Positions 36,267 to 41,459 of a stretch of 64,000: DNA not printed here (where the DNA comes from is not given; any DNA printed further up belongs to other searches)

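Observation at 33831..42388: Flagellin-linked glycosylation island centred on a 1630-aa fused GT2-GT4-GT2-TPR enzyme and a UDP-galactopyranose mutase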

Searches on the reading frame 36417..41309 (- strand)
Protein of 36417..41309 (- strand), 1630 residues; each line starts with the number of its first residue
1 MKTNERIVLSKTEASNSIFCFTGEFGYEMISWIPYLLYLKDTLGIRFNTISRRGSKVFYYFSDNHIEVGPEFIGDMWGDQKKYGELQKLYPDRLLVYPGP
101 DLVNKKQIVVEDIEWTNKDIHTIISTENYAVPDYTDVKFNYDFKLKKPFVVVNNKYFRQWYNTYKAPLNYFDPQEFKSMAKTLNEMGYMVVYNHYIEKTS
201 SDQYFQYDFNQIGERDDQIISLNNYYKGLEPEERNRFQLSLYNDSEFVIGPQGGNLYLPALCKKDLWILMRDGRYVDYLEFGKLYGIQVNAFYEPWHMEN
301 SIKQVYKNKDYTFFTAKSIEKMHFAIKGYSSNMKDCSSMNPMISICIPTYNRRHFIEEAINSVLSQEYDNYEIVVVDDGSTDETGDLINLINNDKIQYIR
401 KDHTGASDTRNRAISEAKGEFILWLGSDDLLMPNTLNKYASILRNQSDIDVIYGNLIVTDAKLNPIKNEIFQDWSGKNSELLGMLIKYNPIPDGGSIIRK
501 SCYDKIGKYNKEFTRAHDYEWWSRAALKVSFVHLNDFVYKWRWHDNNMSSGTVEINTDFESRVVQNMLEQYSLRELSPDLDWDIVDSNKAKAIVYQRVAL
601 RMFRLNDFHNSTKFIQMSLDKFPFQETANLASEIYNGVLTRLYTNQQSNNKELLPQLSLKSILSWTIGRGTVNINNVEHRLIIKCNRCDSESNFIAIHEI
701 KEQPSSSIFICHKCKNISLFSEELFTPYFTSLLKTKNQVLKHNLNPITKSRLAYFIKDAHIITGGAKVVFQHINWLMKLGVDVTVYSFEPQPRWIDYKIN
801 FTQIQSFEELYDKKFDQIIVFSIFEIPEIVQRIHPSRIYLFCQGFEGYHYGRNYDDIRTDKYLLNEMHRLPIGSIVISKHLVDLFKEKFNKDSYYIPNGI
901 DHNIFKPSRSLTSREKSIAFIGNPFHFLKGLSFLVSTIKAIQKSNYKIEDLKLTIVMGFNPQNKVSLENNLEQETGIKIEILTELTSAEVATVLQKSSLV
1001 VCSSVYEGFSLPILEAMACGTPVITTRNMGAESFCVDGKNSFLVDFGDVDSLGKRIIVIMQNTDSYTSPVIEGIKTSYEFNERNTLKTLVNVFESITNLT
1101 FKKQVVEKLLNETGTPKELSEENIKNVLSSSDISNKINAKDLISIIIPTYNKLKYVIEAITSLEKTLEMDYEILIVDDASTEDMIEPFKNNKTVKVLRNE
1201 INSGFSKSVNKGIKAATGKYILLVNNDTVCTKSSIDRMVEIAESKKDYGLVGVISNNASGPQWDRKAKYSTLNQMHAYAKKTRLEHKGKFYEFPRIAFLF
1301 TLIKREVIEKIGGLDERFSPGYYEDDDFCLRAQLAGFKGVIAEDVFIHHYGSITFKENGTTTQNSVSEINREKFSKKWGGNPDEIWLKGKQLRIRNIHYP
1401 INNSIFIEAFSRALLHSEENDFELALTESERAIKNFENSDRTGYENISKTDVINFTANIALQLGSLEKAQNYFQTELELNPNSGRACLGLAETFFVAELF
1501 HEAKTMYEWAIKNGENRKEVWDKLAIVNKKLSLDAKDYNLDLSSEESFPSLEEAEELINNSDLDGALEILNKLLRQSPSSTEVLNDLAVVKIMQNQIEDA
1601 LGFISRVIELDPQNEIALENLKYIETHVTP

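Call 4: search_protein_families(library=pfam, proteins=[window:36417-41309:-], max_evalue=0.01)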
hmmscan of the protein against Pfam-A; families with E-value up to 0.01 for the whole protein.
window:36417-41309:- (1630 aa): 20 families
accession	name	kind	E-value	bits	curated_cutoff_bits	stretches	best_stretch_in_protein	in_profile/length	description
PF00535.33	Glycos_transf_2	-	1.2e-59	201.5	23.3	2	344-469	1-128/168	Glycosyl transferase family 2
PF13641.12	Glyco_tranf_2_3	-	3.9e-31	109.3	27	2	1143-1369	3-224/230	Glycosyltransferase like family 2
PF10111.15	Glyco_tranf_2_2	-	5.9e-24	85.5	27.3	2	345-549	4-223/276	Glycosyltransferase like family 2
PF13692.12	Glyco_trans_1_4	-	2.7e-23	83.2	27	1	916-1062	2-142/142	Glycosyl transferases group 1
PF00534.26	Glycos_transf_1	-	3.3e-23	82.5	26.4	1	915-1067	15-163/172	Glycosyl transferases group 1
PF14559.12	TPR_19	-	2.6e-13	50.5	25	1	1560-1617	4-60/68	Tetratricopeptide repeat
PF13428.12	TPR_14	-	1.4e-10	41.2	23.5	0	1554-1588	8-42/44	Tetratricopeptide repeat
PF20706.3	GT4-conflict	-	6e-09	35.8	26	1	914-1035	196-320/385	Family 4 Glycosyltransferase in conflict systems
PF07719.23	TPR_2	-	1.2e-08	34.8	27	0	1456-1482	7-33/34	Tetratricopeptide repeat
PF13432.12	TPR_16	-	4.1e-08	34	32.7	1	1551-1614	1-64/65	Tetratricopeptide repeat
PF00515.34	TPR_1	-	3.7e-06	27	27.8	0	1582-1614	2-34/34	Tetratricopeptide repeat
PF13524.12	Glyco_trans_1_2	-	2.9e-05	24.5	25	1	978-1042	28-96/144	Glycosyl transferase-like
PF13424.12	TPR_12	-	0.00018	22.1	30.1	0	1563-1611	26-75/77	Tetratricopeptide repeat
PF23558.1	TPR_P4H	-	0.00018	22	27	0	1578-1626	39-87/91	Prolyl 4-hydroxylase peptide-substrate-binding domain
PF13181.12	TPR_8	-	0.00061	20.2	25.7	0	1457-1482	8-33/34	Tetratricopeptide repeat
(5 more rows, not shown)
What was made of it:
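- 39390..40289 (-): Module 2 (residues ~341-640): GT2 (GT-A) domain plus helical extension. Forms a recurrent didomain cassette with module 1. Pfam Glycos_transf_2 at 344-469 (call 4).
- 38010..39032 (-): Module 3 (residues ~760-1100): GT4 (GT-B) domain with an EX7E motif (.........). Pfam Glycos_transf_1 3.3e-23 and Glyco_trans_1_4 (call 4).
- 37134..37892 (-): Module 4 (residues ~1140-1392): second GT2 domain (Glyco_tranf_2_3 type, YEDDDF motif). The most conserved module of the family. Pfam 3.9e-31 (call 4).
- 36417..37127 (-): Module 5 (residues ~1395-1630): a ~145-aa TPR unit homologous to the units of the 294-aa protein, followed by a shorter TPR tail. Pfam TPR_19 and others (call 4).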

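Call 8: find_related_loci(query=window:36417-41309:-, collection=genome_contigs, flank=10000)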
Query window:36417-41309:- (1630 aa) in genome_contigs; peptide patterns used: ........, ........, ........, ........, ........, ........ (x = any residue, [..] = any of these).
73 stretches matched a pattern; 45 encode a relative of the query (tblastn E <= 1e-3); 45 distinct loci.
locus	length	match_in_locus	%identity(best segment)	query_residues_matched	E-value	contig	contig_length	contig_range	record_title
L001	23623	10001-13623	57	338-1624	0e+0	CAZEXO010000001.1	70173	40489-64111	MAG TPA_asm: uncultured Melioribacteraceae bacterium isolate SRP192927_co6_88 genome assembly, contig: NODE_422_length_7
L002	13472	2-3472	48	343-1628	0e+0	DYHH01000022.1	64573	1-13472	MAG TPA_asm: Melioribacter roseus isolate BE2012_2_34_37 Afr_mines_BE2012_259_length_64573_cov_16_794429, whole genome s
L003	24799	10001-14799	43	340-1535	0e+0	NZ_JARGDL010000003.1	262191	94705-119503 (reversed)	Stygiobacter electus strain 09-Me 3, whole genome shotgun sequence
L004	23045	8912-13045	54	328-1628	0e+0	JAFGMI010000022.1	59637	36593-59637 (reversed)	MAG: Melioribacteraceae bacterium isolate Zod_Metabat.461 k87_2754170, whole genome shotgun sequence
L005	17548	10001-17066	37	299-1624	1e-107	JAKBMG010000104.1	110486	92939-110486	MAG: Bacteroidetes bacterium isolate FK3.bin26 NODE_247_length_110486_cov_1.464765, whole genome shotgun sequence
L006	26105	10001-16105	41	332-1621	1e-103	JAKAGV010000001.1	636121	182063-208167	MAG: Bacteroidetes bacterium isolate WY2.bin67 NODE_4_length_636121_cov_17.659300, whole genome shotgun sequence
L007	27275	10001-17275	42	340-1624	4e-76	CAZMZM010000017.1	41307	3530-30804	MAG TPA_asm: uncultured Melioribacter sp. isolate binchicken_co291_86 genome assembly, contig: NODE_124_length_41307_cov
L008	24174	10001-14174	45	315-1628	2e-53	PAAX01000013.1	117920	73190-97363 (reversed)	MAG: Ignavibacteriae bacterium isolate NAT134 MHASMcontig_906979, whole genome shotgun sequence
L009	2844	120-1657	55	1452-1629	5e-49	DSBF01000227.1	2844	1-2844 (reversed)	MAG TPA_asm: Ignavibacteria bacterium isolate SpSt-1166 Ga0129302_1024054, whole genome shotgun sequence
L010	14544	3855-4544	24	1125-1358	5e-19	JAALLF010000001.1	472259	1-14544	MAG: Alphaproteobacteria bacterium isolate MH2_Bin57 NODE_6_length_472259_cov_15.410844, whole genome shotgun sequence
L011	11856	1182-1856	32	343-1359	9e-19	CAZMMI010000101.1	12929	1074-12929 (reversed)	MAG TPA_asm: uncultured Anaerolinea sp. isolate SRP294416_co1_257 genome assembly, contig: NODE_10368_length_12929_cov_1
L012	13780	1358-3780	33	343-1624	1e-17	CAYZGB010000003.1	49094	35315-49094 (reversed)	MAG TPA_asm: uncultured Melioribacter sp. isolate SRP163575_co1_339 genome assembly, contig: NODE_1225_length_49094_cov_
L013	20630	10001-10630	26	1143-1358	5e-17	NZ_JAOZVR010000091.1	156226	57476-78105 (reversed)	MAG: Ferrovibrio sp. isolate bin D_3_1 D_3_3_42_length_156226_cov_7, whole genome shotgun sequence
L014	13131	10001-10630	26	1143-1358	9e-16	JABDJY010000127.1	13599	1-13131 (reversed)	MAG: Alphaproteobacteria bacterium isolate SS_bin_35 k127_54918, whole genome shotgun sequence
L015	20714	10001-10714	24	1138-1380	1e-15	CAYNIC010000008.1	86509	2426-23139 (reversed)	MAG TPA_asm: uncultured Rhodospirillales bacterium isolate SRP189682_co2_447 genome assembly, contig: NODE_154_length_86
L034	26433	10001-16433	29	343-1629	1e-11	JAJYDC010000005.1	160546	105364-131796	MAG: Bacteroidetes bacterium isolate BP9.bin83 NODE_91_length_160546_cov_4.718456, whole genome shotgun sequence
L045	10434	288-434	44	1302-1351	2e-5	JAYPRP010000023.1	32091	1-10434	MAG: Rhodospirillaceae bacterium isolate SD3107_S37.maxbin.038_sub NODE_242_length_32091_cov_7.57153, whole genome shotg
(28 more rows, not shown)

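Call 25: search_protein_families(library=ncbifam, proteins=[window:36417-41309:-], max_evalue=0.001)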
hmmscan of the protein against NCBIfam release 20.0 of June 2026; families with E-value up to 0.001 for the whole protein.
window:36417-41309:- (1630 aa): 59 families (the best 25 are shown)
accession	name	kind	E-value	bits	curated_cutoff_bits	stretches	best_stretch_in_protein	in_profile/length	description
NF041875.1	EPS_EpsD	equivalog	4.3e-43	148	370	2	343-525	1-189/325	exopolysaccharide biosynthesis glycosyltransferase EpsD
NF047683.1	TeichurnBiosyTuaG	equivalog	5.6e-37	127.7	400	2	339-446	4-114/252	teichuronic acid biosynthesis protein TuaG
NF007482.0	PRK10073.1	equivalog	4.8e-34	117.8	423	2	338-455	3-121/334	glycosyltransferase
TIGR04017.1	WcaA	equivalog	1.7e-31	109.9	495.75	2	339-461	3-128/279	colanic acid biosynthesis glycosyltransferase WcaA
NF007453.0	PRK10018.1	equivalog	3.7e-31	108.8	382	2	339-460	4-128/280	colanic acid biosynthesis glycosyltransferase WcaA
TIGR03937.1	PgaC_IcaA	equivalog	3.2e-30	105.4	422.3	2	336-455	40-162/407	poly-beta-1,6-N-acetyl-D-glucosamine synthase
NF050050.1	ProtGlycPglI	equivalog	5.6e-30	104.8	500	2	341-459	2-122/306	GalNAc(5)-diNAcBac-PP-undecaprenol beta-1,3-glucosyltransferase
NF053739.1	GlytfEpsEBac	equivalog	2.1e-29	102.3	450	2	341-525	1-185/265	glycosyltransferase EpsE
TIGR03965.1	mycofact_glyco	equivalog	1.1e-26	93.7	280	2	1140-1337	73-268/467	mycofactocin biosynthesis glycosyltransferase MftF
NF038299.1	EPS_HpsN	equivalog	1.9e-26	92.8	425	2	341-457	1-120/317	hormogonium polysaccharide biosynthesis glycosyltransferase HpsN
TIGR04283.1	glyco_like_mftF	equivalog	7.6e-25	87.8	182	2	343-539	1-183/221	TIGR04283 family arsenosugar biosynthesis glycosyltransferase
TIGR04440.1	glyco_TIGR04440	domain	1.4e-23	83.8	70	2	343-475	2-142/215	TIGR00180 family glycosyltransferase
NF038302.1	EPS_HpsE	equivalog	4.7e-21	75.1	300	2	343-464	3-131/307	hormogonium polysaccharide biosynthesis glycosyltransferase HpsE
NF041394.1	GtaseAglG_Halo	equivalog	1.1e-19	70.9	440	2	1143-1252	3-117/304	glucosyl-dolichyl phosphate glucuronosyltransferase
TIGR03111.1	glyc2_xrt_Gpos1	hypoth_equivalog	4.5e-18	65.3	363.95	2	327-468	35-181/439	TIGR03111 family XrtG-associated glycosyltransferase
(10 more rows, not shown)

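Call 32: search_solved_structures(query=window:36417-41309:-, max_evalue=0.000001)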
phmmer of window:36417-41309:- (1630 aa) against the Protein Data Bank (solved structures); distinct sequences matched with E-value up to 0.000001: 27.
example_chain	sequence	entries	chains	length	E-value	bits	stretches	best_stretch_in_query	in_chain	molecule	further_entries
2z87_A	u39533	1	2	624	6.6e-21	76.9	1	340-575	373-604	Chondroitin synthase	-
2z86_A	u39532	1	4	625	6.6e-21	76.9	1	340-575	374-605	Chondroitin synthase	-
9qhb_A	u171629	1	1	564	2.3e-20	75.1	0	1461-1621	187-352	Engineered tetratricopeptide repeat protein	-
8bu0_A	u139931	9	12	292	8.7e-15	56.6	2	1459-1621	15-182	Consensus tetratricopeptide repeat protein | Crystal structure of an 8-repeat consensus TPR superhelix with Zinc. | Monomer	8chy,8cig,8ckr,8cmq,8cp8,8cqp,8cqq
7qsg_A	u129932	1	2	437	1e-14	56.3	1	891-1053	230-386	D-inositol 3-phosphate glycosyltransferase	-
8vh7_A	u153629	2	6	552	4.6e-14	54.2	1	332-447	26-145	Heparosan synthase B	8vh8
8viw_A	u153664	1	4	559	4.7e-14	54.2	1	332-447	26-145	Heparosan synthase B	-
5hea_A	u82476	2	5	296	5.3e-14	54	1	341-456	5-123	Putative glycosyltransferase (GalT1)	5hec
5tze_C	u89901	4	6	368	6.5e-14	53.7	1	343-451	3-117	Glycosyl transferase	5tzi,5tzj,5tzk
5tz8_A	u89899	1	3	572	1.6e-13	52.4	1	343-451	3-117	Glycosyl transferase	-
9omm_A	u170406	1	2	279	2.7e-12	48.4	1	343-527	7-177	Glycosyltransferase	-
9omj_A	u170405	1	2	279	3.5e-12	48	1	343-526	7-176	Glycosyltransferase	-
9omh_A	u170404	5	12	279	3.5e-12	48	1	343-526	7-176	Glycosyltransferase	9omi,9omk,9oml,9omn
9qhc_A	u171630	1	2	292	3.8e-11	44.5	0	1461-1621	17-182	Engineered tetratricopeptide repeat protein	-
1h7l_A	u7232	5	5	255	4.3e-11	44.4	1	341-454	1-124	SPORE COAT POLYSACCHARIDE BIOSYNTHESIS PROTEIN SPSA | PROTEIN (SPORE COAT POLYSACCHARIDE BIOSYNTHESIS PROTEIN SPSA)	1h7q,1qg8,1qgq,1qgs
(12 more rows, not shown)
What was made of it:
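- Closest known: Multi-domain polysaccharide synthases. Same: K4CP is the best solved match of the first GT2 module (6.6e-21; call 32).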
